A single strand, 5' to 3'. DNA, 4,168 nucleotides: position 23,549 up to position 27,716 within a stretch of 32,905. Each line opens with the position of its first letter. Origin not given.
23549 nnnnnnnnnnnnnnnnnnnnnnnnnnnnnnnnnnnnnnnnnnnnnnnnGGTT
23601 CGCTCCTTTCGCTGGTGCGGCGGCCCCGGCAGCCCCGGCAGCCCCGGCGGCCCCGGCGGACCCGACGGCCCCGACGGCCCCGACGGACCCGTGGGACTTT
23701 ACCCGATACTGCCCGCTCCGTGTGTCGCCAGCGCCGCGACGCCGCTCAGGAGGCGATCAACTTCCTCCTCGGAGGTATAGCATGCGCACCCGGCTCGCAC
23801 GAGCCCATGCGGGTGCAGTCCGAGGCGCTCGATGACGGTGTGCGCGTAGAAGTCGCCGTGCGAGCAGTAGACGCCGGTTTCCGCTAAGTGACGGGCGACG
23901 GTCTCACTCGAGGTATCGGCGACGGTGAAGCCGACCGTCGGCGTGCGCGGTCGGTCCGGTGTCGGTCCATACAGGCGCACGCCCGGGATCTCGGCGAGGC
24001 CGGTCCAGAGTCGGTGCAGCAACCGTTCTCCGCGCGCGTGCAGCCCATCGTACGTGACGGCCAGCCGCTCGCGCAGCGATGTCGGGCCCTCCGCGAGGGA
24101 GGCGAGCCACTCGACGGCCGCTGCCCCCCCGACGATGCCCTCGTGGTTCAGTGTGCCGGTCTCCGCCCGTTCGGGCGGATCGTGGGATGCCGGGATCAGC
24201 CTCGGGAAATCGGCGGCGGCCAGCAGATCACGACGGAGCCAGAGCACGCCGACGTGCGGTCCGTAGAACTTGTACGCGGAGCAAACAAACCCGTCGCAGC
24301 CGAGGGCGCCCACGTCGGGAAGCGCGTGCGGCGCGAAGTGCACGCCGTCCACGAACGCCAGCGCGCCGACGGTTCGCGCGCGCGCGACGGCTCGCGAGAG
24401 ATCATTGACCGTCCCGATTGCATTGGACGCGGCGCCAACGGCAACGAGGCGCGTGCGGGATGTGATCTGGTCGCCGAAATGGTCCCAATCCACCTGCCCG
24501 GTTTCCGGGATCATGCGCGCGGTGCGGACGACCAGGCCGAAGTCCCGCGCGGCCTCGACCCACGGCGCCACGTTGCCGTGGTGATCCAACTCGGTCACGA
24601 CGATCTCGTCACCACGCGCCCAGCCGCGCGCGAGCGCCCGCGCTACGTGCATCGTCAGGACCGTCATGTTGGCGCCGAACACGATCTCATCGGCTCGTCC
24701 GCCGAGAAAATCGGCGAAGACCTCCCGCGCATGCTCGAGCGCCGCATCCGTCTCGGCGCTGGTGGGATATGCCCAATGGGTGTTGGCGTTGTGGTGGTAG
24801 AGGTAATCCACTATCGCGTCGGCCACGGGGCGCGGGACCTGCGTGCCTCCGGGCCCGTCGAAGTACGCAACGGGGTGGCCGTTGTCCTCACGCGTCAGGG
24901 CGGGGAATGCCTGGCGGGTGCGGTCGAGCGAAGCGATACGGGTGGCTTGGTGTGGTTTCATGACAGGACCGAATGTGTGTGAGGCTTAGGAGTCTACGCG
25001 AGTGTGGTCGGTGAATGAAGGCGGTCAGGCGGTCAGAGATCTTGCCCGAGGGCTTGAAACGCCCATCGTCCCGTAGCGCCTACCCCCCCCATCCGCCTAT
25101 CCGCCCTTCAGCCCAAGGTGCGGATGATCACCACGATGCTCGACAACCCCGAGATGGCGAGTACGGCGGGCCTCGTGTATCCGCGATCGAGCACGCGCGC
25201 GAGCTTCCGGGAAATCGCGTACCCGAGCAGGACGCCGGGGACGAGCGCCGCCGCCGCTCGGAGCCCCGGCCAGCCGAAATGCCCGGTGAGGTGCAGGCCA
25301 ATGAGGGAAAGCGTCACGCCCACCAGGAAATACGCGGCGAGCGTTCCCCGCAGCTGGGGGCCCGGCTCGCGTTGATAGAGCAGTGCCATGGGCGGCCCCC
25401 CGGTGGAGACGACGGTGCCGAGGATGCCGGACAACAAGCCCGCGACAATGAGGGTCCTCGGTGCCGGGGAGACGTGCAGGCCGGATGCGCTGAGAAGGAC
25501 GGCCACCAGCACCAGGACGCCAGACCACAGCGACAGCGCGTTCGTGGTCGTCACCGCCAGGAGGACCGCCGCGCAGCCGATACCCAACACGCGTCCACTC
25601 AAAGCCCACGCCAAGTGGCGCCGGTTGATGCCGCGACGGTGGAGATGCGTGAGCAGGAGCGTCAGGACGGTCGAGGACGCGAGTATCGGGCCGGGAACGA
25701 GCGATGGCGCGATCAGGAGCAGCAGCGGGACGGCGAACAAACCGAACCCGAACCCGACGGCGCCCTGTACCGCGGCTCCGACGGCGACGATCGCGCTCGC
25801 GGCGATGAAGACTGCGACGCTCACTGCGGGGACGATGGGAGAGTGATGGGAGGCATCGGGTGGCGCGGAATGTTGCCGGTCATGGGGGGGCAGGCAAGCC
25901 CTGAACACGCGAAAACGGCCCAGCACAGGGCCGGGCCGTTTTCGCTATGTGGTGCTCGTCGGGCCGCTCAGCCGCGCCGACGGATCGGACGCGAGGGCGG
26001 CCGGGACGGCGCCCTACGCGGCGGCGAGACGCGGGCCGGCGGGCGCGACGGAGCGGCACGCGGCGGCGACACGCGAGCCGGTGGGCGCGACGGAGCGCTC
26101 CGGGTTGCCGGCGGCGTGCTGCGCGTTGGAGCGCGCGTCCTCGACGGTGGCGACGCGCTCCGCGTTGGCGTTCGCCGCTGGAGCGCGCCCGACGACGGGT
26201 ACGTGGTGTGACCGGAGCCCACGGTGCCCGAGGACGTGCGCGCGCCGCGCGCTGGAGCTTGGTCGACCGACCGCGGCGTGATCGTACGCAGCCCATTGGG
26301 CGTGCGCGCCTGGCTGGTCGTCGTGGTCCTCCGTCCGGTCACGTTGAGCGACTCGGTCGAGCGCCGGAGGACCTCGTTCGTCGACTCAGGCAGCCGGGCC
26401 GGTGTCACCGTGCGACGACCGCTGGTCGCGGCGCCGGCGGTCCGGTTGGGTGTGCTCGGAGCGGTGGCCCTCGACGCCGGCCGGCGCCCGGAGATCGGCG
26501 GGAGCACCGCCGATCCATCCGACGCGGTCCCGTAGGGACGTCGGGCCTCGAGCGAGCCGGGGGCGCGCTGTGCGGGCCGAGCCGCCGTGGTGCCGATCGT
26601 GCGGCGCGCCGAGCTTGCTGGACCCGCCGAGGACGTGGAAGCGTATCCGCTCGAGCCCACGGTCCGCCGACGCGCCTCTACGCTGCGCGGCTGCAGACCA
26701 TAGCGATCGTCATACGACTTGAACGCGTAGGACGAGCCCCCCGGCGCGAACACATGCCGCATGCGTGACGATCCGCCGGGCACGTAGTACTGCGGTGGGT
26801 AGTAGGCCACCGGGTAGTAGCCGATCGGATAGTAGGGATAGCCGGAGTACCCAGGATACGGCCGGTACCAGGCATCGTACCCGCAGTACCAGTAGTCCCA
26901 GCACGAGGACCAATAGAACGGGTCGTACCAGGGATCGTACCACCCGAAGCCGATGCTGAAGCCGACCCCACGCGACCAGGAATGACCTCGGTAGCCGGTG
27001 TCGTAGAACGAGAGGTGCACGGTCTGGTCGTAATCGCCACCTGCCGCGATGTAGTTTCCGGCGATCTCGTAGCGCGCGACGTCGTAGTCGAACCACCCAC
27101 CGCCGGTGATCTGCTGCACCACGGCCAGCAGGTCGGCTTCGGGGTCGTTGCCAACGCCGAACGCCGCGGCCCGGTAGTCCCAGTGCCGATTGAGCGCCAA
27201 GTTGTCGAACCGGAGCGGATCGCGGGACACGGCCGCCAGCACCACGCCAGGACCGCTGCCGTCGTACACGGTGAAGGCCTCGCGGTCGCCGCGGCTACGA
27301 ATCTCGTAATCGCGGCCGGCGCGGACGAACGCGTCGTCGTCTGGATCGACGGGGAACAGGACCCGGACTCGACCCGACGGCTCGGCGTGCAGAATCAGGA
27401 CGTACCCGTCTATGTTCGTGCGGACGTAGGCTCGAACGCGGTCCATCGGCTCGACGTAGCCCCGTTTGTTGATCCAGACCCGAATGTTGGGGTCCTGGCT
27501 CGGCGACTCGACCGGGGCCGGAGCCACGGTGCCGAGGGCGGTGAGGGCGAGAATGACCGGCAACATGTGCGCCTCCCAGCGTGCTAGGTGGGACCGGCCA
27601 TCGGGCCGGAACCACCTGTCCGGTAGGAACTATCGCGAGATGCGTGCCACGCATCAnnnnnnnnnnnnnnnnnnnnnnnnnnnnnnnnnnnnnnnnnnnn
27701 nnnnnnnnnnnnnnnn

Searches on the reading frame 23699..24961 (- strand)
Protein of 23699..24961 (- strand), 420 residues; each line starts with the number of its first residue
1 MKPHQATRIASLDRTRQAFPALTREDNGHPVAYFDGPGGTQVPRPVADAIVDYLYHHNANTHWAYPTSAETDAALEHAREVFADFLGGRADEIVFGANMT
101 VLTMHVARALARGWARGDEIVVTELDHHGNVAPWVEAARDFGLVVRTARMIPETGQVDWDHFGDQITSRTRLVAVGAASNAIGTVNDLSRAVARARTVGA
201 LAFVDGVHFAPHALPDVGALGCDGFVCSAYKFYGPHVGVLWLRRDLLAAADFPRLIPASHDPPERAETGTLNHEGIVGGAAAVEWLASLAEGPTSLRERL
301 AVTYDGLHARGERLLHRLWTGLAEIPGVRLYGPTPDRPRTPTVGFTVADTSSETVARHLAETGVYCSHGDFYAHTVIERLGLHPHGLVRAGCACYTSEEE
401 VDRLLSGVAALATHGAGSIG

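Call 3: search_protein_families(library=pfam, proteins=[window:23699-24961:-])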
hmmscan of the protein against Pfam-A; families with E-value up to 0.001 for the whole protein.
window:23699-24961:- (420 aa): 2 families
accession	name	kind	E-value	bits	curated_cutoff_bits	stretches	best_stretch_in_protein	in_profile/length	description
PF00266.25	Aminotran_5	-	2.3e-67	228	21.5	1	33-404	2-371/371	Aminotransferase class-V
PF01053.26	Cys_Met_Meta_PP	-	3.7e-05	22.9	27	1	115-239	89-206/381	Cys/Met metabolism PLP-dependent enzyme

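Call 4: search_protein_families(library=ncbifam, proteins=[window:23699-24961:-])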
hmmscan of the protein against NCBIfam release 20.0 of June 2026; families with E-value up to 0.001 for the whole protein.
window:23699-24961:- (420 aa): 20 families
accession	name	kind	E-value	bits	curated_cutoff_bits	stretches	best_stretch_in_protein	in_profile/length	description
TIGR01976.1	am_tr_V_VC1184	hypoth_equivalog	6.9e-127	424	352.35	1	13-406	4-399/401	cysteine desulfurase-like protein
TIGR01979.1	sufS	subfamily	2.7e-67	227.4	475.1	1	15-410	3-397/403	SufS family cysteine desulfurase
NF041166.1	f2_encap_cargo1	exception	2.4e-59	202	800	1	10-410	225-622/623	family 2A encapsulin nanocompartment cargo protein cysteine desulfurase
NF006791.0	PRK09295.1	equivalog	9e-53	179.8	661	1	11-409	4-399/406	cysteine desulfurase SufS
TIGR03392.1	FeS_syn_CsdA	equivalog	9.4e-42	143.6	493.6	1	15-409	6-390/398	cysteine desulfurase CsdA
NF008126.0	PRK10874.1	equivalog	1.2e-39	136.5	607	1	14-409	8-393/401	cysteine desulfurase CsdA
TIGR03402.1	FeS_nifS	equivalog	8.4e-28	97.2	530.75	1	33-408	2-366/379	cysteine desulfurase NifS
TIGR01977.1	am_tr_V_EF2568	hypoth_equivalog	6.4e-25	88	377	1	43-408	13-373/376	cysteine desulfurase family protein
NF040779.1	Sec_lyase_SclA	exception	2.3e-19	69.6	525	2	44-211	14-178/378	selenocysteine lyase SclA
TIGR03235.1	DNA_S_dndA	equivalog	1.3e-17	64.2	480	1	33-285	1-254/353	cysteine desulfurase DndA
NF010611.0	PRK14012.1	equivalog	2e-16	60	548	1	33-406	8-373/406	IscS subfamily cysteine desulfurase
TIGR02006.1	IscS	equivalog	5.9e-15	55.2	643.2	1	33-406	6-369/402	IscS subfamily cysteine desulfurase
NF002806.0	PRK02948.1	subfamily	1.4e-12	47.3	304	1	69-286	39-251/381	IscS subfamily cysteine desulfurase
TIGR03403.1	nifS_epsilon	equivalog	4.3e-12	45.5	587.7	1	33-285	2-252/382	NifS family cysteine desulfurase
NF005976.0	PRK08064.1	equivalog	7e-06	25.2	627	1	58-239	39-207/390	cystathionine beta-lyase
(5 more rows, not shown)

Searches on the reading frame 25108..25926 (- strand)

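Call 3: search_protein_families(library=pfam, proteins=[window:25108-25926:-])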
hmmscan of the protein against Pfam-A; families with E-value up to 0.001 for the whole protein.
window:25108-25926:- (272 aa): 1 family
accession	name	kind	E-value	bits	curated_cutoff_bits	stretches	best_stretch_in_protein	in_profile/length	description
PF01925.25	TauE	-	3.1e-22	79.8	32.6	1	45-264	4-235/237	Sulfite exporter TauE/SafE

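Call 4: search_protein_families(library=ncbifam, proteins=[window:25108-25926:-])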
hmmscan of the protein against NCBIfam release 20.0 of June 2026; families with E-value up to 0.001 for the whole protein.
window:25108-25926:- (272 aa): 0 families

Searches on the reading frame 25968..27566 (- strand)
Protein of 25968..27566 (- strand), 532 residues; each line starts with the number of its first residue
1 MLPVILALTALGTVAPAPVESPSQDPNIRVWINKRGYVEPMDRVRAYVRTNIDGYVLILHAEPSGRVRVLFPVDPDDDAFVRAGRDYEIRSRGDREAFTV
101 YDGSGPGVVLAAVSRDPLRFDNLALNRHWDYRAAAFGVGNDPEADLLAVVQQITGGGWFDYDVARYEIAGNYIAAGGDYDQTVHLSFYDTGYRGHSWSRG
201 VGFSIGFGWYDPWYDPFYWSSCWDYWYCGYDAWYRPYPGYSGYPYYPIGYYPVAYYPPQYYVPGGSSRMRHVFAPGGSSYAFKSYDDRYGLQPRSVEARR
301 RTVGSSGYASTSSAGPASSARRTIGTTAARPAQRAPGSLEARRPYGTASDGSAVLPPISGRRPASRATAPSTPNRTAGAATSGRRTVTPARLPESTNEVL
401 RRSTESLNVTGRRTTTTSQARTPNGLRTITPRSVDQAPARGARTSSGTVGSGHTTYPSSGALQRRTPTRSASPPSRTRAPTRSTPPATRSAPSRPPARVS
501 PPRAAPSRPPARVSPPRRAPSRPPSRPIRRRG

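Call 3: search_protein_families(library=pfam, proteins=[window:25968-27566:-])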
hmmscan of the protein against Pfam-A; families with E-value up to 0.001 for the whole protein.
window:25968-27566:- (532 aa): 1 family
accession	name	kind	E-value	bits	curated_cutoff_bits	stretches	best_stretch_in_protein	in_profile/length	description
PF14326.11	DUF4384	-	7.6e-12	45.6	27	1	42-117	6-81/81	Domain of unknown function (DUF4384)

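Call 4: search_protein_families(library=ncbifam, proteins=[window:25968-27566:-])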
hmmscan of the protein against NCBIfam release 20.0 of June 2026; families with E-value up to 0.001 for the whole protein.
window:25968-27566:- (532 aa): 0 families
